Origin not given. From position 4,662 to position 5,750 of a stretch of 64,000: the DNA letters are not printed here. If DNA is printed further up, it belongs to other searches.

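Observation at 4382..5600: Orphan two-gene module (double zinc-ribbon protein plus 262-aa protein with hydrophobic tail) next to Hachiman: candidate undescribed defence or accessory system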

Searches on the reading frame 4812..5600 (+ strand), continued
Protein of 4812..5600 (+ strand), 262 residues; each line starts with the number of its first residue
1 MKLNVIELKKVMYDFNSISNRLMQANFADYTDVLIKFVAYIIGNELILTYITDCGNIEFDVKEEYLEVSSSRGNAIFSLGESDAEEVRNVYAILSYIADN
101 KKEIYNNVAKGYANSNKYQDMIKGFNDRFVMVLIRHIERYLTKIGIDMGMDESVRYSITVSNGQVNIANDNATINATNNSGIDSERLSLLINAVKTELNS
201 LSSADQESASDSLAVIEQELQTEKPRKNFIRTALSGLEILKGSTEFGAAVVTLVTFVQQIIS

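Call 42: search_protein_families(library=padloc, proteins=[L028:5888-9532:+, L019:12325-15048:+, L020:757-4323:+, L025:10827-12341:+, L038:10804-14130:+, L006:6239-8044:-, L019:1754-2395:+, L001:116-2209:+, L017:14942-17077:+, L009:8160-9548:+], max_evalue=0.00001)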
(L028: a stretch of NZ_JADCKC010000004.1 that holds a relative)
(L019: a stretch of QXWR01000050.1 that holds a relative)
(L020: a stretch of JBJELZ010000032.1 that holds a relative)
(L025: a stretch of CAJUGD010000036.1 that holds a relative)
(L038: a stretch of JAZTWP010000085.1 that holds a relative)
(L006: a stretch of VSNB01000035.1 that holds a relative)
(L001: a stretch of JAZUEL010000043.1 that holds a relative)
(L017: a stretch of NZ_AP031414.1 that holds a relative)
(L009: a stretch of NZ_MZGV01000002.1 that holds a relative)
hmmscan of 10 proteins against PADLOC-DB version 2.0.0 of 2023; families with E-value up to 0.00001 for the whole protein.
L028:5888-9532:+ (1215 aa): 37 families (the best 25 are shown)
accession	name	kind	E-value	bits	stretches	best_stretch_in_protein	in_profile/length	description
PDLC02521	PglX|PglXI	-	0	1391.5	1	1-1214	1-1170/1174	PglX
PDLC03600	REase_MTase_IIG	-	0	1224.2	2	1-973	1-983/1205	Type IIG restriction enzyme-methyltransferase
PDLC02641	DrmMI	-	2.8e-250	831.6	2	1-977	1-958/1161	DrmMI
PDLC02516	PglX|PglXI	-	3.9e-173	575.3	1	596-1213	5-583/593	PglX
PDLC02525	PglX|PglXI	-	1.8e-156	520.4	1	1-589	1-566/607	PglX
PDLC02524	PglX|PglXI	-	8.6e-153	508.4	1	194-851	8-682/722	PglX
PDLC02517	PglX|PglXI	-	6.6e-135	449.3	2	468-975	4-491/707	PglX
PDLC02522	PglX|PglXI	-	1.3e-130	435.2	2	299-851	420-979/1218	PglX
PDLC02527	PglX|PglXI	-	1.8e-84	282.4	2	474-1208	552-1233/1332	PglX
PDLC02531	PglX|PglXI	-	2e-71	238.9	1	881-1214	17-351/359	PglX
PDLC02528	PglX|PglXI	-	2.5e-70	235.5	2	139-732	121-710/1125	PglX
PDLC02518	PglX|PglXI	-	2.2e-66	222.5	2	65-792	78-832/1412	PglX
PDLC02523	PglX|PglXI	-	8e-65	217.4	4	477-813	560-906/1428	PglX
PDLC02519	PglX|PglXI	-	7.3e-59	197.4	3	469-831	473-857/1241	PglX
PDLC02539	PglX|PglXI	-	6.1e-41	138.5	2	529-831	10-328/706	PglX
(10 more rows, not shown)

L019:12325-15048:+ (908 aa): 11 families
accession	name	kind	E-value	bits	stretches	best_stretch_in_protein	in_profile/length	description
PDLC02564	PglZ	-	3.5e-274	910.4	1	1-906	1-855/855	PglZ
PDLC02547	PglZ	-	3.6e-171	569.3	2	298-902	270-853/855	PglZ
PDLC02563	PglZ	-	1.9e-114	381.7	2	293-897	258-828/831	PglZ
PDLC02557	PglZ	-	7.4e-70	234.2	2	301-899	267-829/834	PglZ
PDLC02551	PglZ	-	4.5e-54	181.9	2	317-845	280-794/856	PglZ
PDLC02553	PglZ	-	1.4e-41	140.5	1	402-776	377-753/868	PglZ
PDLC02559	PglZ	-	1.4e-22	77.8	1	479-810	458-766/860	PglZ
PDLC02561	PglZ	-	6.1e-21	72.2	1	296-778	268-724/840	PglZ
PDLC02548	PglZ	-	1e-16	58.5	1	401-770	389-741/961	PglZ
PDLC02566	PglZ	-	1.7e-14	51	1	357-666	323-599/774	PglZ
PDLC02545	PglZ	-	2.1e-07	27.7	1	481-769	391-635/750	PglZ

L020:757-4323:+ (1189 aa): 12 families
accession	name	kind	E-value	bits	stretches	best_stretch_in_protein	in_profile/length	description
PDLC02471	BrxC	-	0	1246.6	1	8-1188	1-1189/1190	BrxC-PglY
PDLC02479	BrxC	-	2.7e-222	739.3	1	8-1187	1-1171/1172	BrxC-PglY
PDLC02491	BrxC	-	6.2e-146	485.7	1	8-745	5-764/794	BrxC-PglY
PDLC02476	BrxC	-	1.2e-74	249.7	1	10-563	6-556/1180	BrxC-PglY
PDLC02484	BrxC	-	1.9e-69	232.7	1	9-830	4-852/1186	BrxC-PglY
PDLC02483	BrxC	-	3.6e-60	202.1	1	9-723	4-734/1212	BrxC-PglY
PDLC02489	BrxC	-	2.2e-51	173.1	1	8-576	1-569/1146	BrxC-PglY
PDLC02486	BrxC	-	3e-41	139.3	1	8-1059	1-1089/1207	BrxC-PglY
PDLC02493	BrxC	-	6.3e-40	135.1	1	8-568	2-551/1215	BrxC-PglY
PDLC02474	BrxC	-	4.8e-35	118.9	1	13-584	5-605/1223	BrxC-PglY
PDLC02488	BrxC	-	2.1e-14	50.5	1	25-97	21-91/1240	BrxC-PglY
PDLC02492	BrxC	-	2.9e-13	47.9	1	856-1185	42-373/377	BrxC-PglY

L025:10827-12341:+ (505 aa): 4 families
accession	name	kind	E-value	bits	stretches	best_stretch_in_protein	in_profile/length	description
PDLC02402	Aga_SIR2-PNTD1-PNTD2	-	8.4e-10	35.4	1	180-321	343-483/876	Class I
PDLC02418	Aga_SIR2-Kinase-PNTD1-PNTD2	-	2.4e-08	30.6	1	241-320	282-360/756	Class I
PDLC05032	PDC-S50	-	1.8e-07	28.6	1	9-114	17-128/387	-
PDLC02394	pAgo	-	5.5e-06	22.4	1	26-321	56-356/1121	-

L038:10804-14130:+ (1109 aa): 8 families
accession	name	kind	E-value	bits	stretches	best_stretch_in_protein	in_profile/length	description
PDLC03040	REase_I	-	2.1e-244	811.8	1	12-1108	6-1024/1029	Type I restriction enzyme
PDLC03044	REase_I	-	3e-53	179.1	2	23-593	19-553/1034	Type I restriction enzyme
PDLC03041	REase_I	-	1.7e-50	170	3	241-562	287-581/1099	Type I restriction enzyme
PDLC03048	REase_I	-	1.3e-38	130.8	2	50-516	37-473/976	Type I restriction enzyme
PDLC03046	REase_I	-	2.1e-21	73.6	2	141-471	132-453/1025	Type I restriction enzyme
PDLC03045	REase_I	-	7.4e-12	42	1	295-709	284-670/995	Type I restriction enzyme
PDLC02707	PbeA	-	1.1e-10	38.8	1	274-724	248-633/672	PbeA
PDLC03043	REase_I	-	7.6e-06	23.2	0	99-210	112-218/313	Type I restriction enzyme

L006:6239-8044:- (602 aa): 1 family
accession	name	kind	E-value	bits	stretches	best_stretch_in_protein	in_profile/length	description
PDLC04134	mad2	-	6.3e-24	82.6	1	300-505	249-447/492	mads_2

L019:1754-2395:+ (214 aa): 8 families
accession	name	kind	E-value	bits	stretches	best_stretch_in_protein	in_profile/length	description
PDLC02466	BrxB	-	3.5e-74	246.7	1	31-213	3-185/185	BrxB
PDLC02463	BrxB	-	1.3e-49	166.9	1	32-213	5-190/193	BrxB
PDLC02468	BrxB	-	6e-12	44.1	1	145-213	61-131/135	BrxB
PDLC02459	BrxB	-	4.3e-10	37.7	1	140-208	130-199/203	BrxB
PDLC02461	BrxB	-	1.2e-09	36.1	1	56-194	32-172/200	BrxB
PDLC02462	BrxB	-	1.5e-08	32.9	1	60-211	29-197/202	BrxB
PDLC02469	BrxB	-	2.2e-06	25.4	1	52-200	21-167/184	BrxB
PDLC02464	BrxB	-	3.8e-06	24.9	1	141-194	8-60/79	BrxB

L001:116-2209:+ (698 aa): 20 families
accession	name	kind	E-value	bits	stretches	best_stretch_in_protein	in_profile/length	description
PDLC03029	MTase_I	-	1.6e-245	814.7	1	32-693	2-660/661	Type I methyltransferase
PDLC03022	MTase_I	-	4.2e-40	135.8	1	206-509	166-444/857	Type I methyltransferase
PDLC03031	MTase_I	-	5e-33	112.3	1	206-478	165-428/834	Type I methyltransferase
PDLC03027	MTase_I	-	4.2e-31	106.2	1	204-520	136-419/810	Type I methyltransferase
PDLC03019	MTase_I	-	1e-27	94.9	1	206-481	150-396/932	Type I methyltransferase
PDLC03026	MTase_I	-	4.2e-27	93.4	1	201-469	118-361/487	Type I methyltransferase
PDLC03021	MTase_I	-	1.3e-26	91.5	1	201-466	141-380/491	Type I methyltransferase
PDLC03035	MTase_I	-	4.7e-25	86.2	1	195-486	144-410/653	Type I methyltransferase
PDLC03038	MTase_I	-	6.8e-25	85.1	1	37-480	7-397/896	Type I methyltransferase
PDLC03028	MTase_I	-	8.6e-23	78.3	1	29-481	722-1137/1236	Type I methyltransferase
PDLC03039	MTase_I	-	5.6e-22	75.7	1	39-479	7-394/708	Type I methyltransferase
PDLC03033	MTase_I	-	3e-19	67.4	1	207-510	183-463/541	Type I methyltransferase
PDLC03032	MTase_I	-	8.9e-19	65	1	206-519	140-420/1001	Type I methyltransferase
PDLC03240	MTase_II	-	3.8e-17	60.3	1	206-511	164-431/511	Type II methyltransferase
PDLC03025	MTase_I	-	4.3e-17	60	1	202-346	140-280/569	Type I methyltransferase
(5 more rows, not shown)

L017:14942-17077:+ (712 aa): 5 families
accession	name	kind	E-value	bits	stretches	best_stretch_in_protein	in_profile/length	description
PDLC02506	BrxL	-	0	1103.7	1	17-712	4-680/680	BrxL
PDLC02508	BrxL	-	1.3e-185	616.6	1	19-519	2-480/698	BrxL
PDLC02509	BrxL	-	4.9e-135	449.1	2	183-512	193-526/535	BrxL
PDLC02505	BrxL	-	5e-78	261.1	1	19-498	2-469/482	BrxL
PDLC02507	BrxL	-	1.5e-56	190.2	2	189-493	156-465/482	BrxL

L009:8160-9548:+ (463 aa): 91 families (the best 25 are shown)
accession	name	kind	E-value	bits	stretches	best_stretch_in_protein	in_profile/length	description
PDLC03072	Specificity_I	-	1.2e-92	309.3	1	1-434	2-446/448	Type I specificity subunit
PDLC03105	Specificity_I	-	5.7e-89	297.6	1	3-434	5-444/448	Type I specificity subunit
PDLC03090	Specificity_I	-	2.5e-72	242.5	1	2-427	1-433/434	Type I specificity subunit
PDLC03174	Specificity_I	-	1.1e-62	210.4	1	3-451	2-459/468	Type I specificity subunit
PDLC03073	Specificity_I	-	7.3e-58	194.7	1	7-432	2-435/437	Type I specificity subunit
PDLC03191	Specificity_I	-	1.3e-50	171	1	5-428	11-433/436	Type I specificity subunit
PDLC03083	Specificity_I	-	4.6e-47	158.6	1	2-431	284-711/717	Type I specificity subunit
PDLC03087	Specificity_I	-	7.9e-32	108.7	2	16-206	217-411/418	Type I specificity subunit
PDLC03145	Specificity_I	-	2.1e-30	103.8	1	5-456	7-444/454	Type I specificity subunit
PDLC03147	Specificity_I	-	8.5e-30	101.9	1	35-429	31-429/431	Type I specificity subunit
PDLC03178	Specificity_I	-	1.1e-27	95.5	1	23-420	20-409/411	Type I specificity subunit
PDLC03142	Specificity_I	-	1.6e-27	94.5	1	142-431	178-465/483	Type I specificity subunit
PDLC03162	Specificity_I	-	2.8e-26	90.3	2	107-240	98-227/431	Type I specificity subunit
PDLC04137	mad5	-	1e-25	88.8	1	117-416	103-389/392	mads_5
PDLC03108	Specificity_I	-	1.9e-25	88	1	119-434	141-444/452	Type I specificity subunit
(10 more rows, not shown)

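Call 44: fold_search(model_id=the predicted structure, library=viral)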
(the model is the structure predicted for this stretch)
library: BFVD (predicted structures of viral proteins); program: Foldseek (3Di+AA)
matches with E <= 10: 166; with E <= 0.001: 0
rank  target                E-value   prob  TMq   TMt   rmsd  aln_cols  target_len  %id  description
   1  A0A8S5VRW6            2.7e-01  0.38  0.24  0.19  12.2       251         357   12  (no name in the UniProt tables at hand)
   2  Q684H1                4.1e-01  0.30  0.25  0.23  19.3       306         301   11  (no name in the UniProt tables at hand)
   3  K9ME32                6.3e-01  0.08  0.16  0.07  20.6       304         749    8  (no name in the UniProt tables at hand)
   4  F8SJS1                6.6e-01  0.08  0.17  0.15  17.4       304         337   15  Uncharacterized protein 039 [Pseudomonas phage PhiPA3]
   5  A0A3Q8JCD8            8.3e-01  0.07  0.15  0.08  33.9       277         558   14  UL6 [Phascolarctid gammaherpesvirus 1]
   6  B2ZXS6                8.7e-01  0.89  0.25  0.46   7.6        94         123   15  Uncharacterized protein [Ralstonia phage phiRSL1]
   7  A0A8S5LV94            1.1e+00  0.30  0.19  0.25  10.6       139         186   12  Uncharacterized protein [Siphoviridae sp. ctFn287]
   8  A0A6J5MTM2            1.4e+00  0.09  0.17  0.22  16.8       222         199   14  Sigma70-ECF, RNA polymerase sigma factor, sigma-70 family [uncultured Caudovirales phage]
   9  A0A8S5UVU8            1.5e+00  0.10  0.21  0.22  14.3       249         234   11  Nucelotide kinase [Siphoviridae sp. ctJgf18]
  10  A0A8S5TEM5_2          1.5e+00  0.05  0.13  0.04  17.3       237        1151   14  Large polyvalent protein associated domain 38 [Siphoviridae sp. ct1yA16]
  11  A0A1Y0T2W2            1.7e+00  0.06  0.15  0.11  17.5       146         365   14  Uncharacterized protein [Pseudomonas phage Noxifer]
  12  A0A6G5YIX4            1.8e+00  0.13  0.17  0.27  16.0       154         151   11  (no name in the UniProt tables at hand)
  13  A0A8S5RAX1            1.8e+00  0.11  0.16  0.24  14.9       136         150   18  Uncharacterized protein [virus sp. ctQcs9]
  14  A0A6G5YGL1            2.0e+00  0.10  0.20  0.25  17.3       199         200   15  (no name in the UniProt tables at hand)
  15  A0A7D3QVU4            2.0e+00  0.09  0.17  0.10   9.8       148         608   16  Uncharacterized protein [Fadolivirus FV1/VV64]
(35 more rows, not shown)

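Call 48: search_protein_families(library=padloc, alignment_id=A3, max_evalue=1e-10)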
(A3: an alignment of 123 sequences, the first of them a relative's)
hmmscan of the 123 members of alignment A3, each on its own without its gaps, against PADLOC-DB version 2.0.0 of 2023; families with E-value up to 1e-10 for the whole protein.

A. member 1, L002:8414-9376:+ (321 aa): 2 families
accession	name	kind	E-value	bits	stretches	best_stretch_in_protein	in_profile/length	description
PDLC03957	bSEFIR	-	1.5e-75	253.6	1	2-293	31-335/412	-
PDLC05062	PDC-S66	-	1.7e-12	45.4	1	7-80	145-216/282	-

B. families by the number of members that match (of 123 scanned): 348 families (the first 25 are shown)
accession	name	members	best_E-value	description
PDLC03634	MTase_III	3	8.7e-224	Type III methyltransferase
PDLC03637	MTase_III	3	3.8e-114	Type III methyltransferase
PDLC03641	MTase_III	3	9.5e-109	Type III methyltransferase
PDLC03802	RTasHel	3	3.5e-83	DRT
PDLC00114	GajB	3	8.2e-72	UrvD helicase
PDLC00132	GajB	3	2.1e-67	UrvD helicase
PDLC00117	GajB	3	1.2e-66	UrvD helicase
PDLC00127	GajB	3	4.7e-55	UrvD helicase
PDLC00130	GajB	3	1e-50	UrvD helicase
PDLC00103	GajB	3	2.3e-44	UrvD helicase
PDLC00107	GajB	3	7.6e-42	UrvD helicase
PDLC00123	GajB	3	5.1e-40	UrvD helicase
PDLC00129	GajB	3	9.9e-32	UrvD helicase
PDLC00121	GajB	3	3.8e-26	UrvD helicase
PDLC00144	GajB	3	1.6e-24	UrvD helicase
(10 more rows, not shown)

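Call 49: search_protein_families(library=pfam, alignment_id=A3, max_evalue=0.00001)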
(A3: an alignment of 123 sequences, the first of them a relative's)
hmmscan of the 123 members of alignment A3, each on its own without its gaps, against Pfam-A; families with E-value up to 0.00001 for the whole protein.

A. member 1, L002:8414-9376:+ (321 aa): 2 families
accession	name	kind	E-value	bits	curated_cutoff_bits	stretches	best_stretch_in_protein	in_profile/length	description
PF13676.11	TIR_2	-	5.3e-22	79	28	1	13-147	1-122/122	TIR domain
PF08357.16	SEFIR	-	3.9e-15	56.9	23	1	12-126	2-132/150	SEFIR domain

B. families by the number of members that match (of 123 scanned): 114 families (the first 25 are shown)
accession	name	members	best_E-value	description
PF13749.12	HATPase_c_4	5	1.5e-25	Putative ATP-dependent DNA helicase recG C-terminal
PF04326.19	SLFN_AlbA_2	4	7.7e-26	Schlafen, AlbA_2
PF13304.12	AAA_21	3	1.3e-29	AAA domain, putative AbiEii toxin, Type IV TA system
PF13245.12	AAA_19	3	5.5e-25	AAA domain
PF04851.21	ResIII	3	5.5e-16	Type III restriction enzyme, res subunit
PF00270.35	DEAD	3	4.7e-07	DEAD/DEAH box helicase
PF00580.27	UvrD-helicase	2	7.3e-69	UvrD/REP helicase N-terminal domain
PF13361.12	UvrD_C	2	9.7e-68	UvrD-like helicase C-terminal domain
PF14335.11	DUF4391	2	9.6e-59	Domain of unknown function (DUF4391)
PF00239.26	Resolvase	2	4.5e-36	Resolvase, N terminal domain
PF01555.25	N6_N4_Mtase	2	4.6e-30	DNA methylase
PF17761.7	DUF1016_N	2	2.6e-26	DUF1016 N-terminal domain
PF07508.19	Recombinase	2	9.3e-24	Recombinase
PF00078.32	RVT_1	2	1.2e-20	Reverse transcriptase (RNA-dependent DNA polymerase)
PF00753.33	Lactamase_B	2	1.2e-18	Metallo-beta-lactamase superfamily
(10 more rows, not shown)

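Call 50: find_encoding_contigs(protein=window:4812-5600:+, flank=10000, max_places=3)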
Protein window:4812-5600:+ (262 aa): 1 contig read that carries it; 1 place shown.
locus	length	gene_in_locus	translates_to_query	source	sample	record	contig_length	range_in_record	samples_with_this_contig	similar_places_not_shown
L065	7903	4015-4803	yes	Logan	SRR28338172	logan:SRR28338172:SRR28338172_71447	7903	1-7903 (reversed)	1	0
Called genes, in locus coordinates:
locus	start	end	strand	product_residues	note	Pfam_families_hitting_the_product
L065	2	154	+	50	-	?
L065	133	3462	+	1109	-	PF00270:DEAD, PF04851:ResIII, PF00271:Helicase_C, PF08797:HIRAN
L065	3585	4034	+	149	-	-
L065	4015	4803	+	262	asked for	-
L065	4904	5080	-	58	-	PF03190:Thioredox_DsbH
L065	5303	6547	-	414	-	PF02421:FeoB_N, PF03193:RsgA_GTPase (faint), PF00350:Dynamin_N (faint), PF01926:MMR_HSR1, PF00009:GTP_EFTU, PF18128:HydF_dimer, PF18133:HydF_tetramer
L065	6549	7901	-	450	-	?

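Call 56: search_dna_similar(query=window:4812-5597:+, collection=phages, mode=protein, max_evalue=0.001)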
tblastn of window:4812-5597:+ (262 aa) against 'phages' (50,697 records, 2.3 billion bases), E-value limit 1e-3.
No match.

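Call 57: search_dna_similar(query=window:4812-5597:+, collection=plasmids, mode=protein, max_evalue=0.001)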
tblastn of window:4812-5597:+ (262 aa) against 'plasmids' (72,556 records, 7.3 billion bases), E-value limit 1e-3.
Records with a match: 10; places in all: 10; records where one place covers at least 80% of the query: 6.
Best place of each record, by identity: <60% 10.
By first word of the organism name: Bacillus 8; Clostridium 1; Lysinibacillus 1.
By predicted mobility (MOB-suite, as given by PLSDB): non-mobilizable 10.
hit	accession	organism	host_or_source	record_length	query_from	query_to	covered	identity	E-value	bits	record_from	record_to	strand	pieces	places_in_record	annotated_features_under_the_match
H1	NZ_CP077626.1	Clostridium estertheticum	single colony,bovine feces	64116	1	256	98%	39.1%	3e-43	163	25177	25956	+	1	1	hypothetical protein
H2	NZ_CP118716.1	Lysinibacillus fusiformis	Pure isolate,Shoe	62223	7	253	94%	27.7%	3e-15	82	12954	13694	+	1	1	hypothetical protein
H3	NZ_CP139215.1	Bacillus cereus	environmental samples,soil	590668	35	251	83%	24.2%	4e-9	64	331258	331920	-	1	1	hypothetical protein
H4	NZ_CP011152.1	Bacillus cereus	cell culture,soil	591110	35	251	83%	24.2%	4e-9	64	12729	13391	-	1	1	hypothetical protein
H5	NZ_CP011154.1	Bacillus cereus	cell culture,soil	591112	35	251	83%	24.2%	4e-9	64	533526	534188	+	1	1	hypothetical protein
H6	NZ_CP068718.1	Bacillus cereus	single cell,oral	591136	35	251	83%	24.2%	4e-9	64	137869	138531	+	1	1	hypothetical protein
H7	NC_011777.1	Bacillus cereus AH820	-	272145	35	152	45%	30.8%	1e-8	62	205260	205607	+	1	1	hypothetical protein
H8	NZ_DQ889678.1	Bacillus cereus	-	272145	35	152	45%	30.8%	1e-8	62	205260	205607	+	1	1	hypothetical protein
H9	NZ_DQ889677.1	Bacillus cereus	-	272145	35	152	45%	30.8%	1e-8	62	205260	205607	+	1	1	hypothetical protein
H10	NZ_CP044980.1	Bacillus thuringiensis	whole organism,soil sample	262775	35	152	45%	30.6%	2e-8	62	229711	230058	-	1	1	hypothetical protein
